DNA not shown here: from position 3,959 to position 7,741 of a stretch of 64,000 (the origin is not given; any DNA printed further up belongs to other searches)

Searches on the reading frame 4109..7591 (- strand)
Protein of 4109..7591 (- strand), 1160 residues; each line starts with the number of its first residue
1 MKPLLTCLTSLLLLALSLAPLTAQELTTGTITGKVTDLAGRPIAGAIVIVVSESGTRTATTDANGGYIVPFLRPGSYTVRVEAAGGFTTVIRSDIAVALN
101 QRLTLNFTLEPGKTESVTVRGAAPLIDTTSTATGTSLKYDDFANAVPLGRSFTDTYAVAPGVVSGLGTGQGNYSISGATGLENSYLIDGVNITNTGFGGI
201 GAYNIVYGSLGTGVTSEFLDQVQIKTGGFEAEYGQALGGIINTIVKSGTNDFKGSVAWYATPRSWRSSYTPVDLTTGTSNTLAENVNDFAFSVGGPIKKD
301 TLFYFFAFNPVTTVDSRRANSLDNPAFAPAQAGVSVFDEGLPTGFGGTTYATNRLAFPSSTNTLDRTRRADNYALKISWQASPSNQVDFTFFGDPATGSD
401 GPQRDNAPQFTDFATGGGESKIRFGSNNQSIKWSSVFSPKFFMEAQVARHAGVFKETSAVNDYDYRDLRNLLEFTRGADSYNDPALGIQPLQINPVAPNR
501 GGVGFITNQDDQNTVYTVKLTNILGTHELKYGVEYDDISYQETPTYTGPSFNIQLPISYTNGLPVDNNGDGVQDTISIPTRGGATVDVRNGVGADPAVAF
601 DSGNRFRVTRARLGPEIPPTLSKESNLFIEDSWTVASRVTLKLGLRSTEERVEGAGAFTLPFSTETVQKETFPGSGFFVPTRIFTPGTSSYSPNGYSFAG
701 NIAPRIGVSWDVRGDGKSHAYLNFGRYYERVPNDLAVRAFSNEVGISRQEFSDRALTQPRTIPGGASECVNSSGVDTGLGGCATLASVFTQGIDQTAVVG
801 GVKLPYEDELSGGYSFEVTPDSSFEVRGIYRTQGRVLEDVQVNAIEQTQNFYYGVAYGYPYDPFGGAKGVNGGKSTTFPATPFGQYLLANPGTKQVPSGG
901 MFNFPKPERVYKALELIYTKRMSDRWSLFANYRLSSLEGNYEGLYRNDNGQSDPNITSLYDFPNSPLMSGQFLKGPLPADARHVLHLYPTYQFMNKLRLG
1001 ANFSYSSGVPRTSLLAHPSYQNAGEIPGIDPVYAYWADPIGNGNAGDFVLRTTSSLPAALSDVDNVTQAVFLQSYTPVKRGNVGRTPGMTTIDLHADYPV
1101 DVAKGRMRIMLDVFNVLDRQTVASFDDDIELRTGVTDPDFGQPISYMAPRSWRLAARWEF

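Call 8: search_protein_families(library=pfam, proteins=[window:4109-7591:-], max_evalue=0.001)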
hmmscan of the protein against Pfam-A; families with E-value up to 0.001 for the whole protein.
window:4109-7591:- (1160 aa): 6 families
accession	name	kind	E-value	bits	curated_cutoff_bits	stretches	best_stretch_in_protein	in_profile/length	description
PF25183.1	OMP_b-brl_4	-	3.1e-29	102.4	30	1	244-1026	1-727/838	Outer membrane beta barrel domain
PF13620.12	CarboxypepD_reg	-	7.6e-19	68.3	32.3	1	30-110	1-82/82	Carboxypeptidase regulatory-like domain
PF13715.12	CarbopepD_reg_2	-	8.7e-07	29.3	32.2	1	31-115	1-82/88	CarboxypepD_reg-like domain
PF17210.9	SdrD_B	-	5.7e-05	23.7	29.7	1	37-89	18-72/112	SdrD B-like domain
PF07715.20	Plug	-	0.00023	22.1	23.9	1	149-240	22-107/107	TonB-dependent Receptor Plug Domain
PF02369.22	Big_1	-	0.00035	21.1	34.9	0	22-85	12-82/93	Bacterial Ig-like domain (group 1)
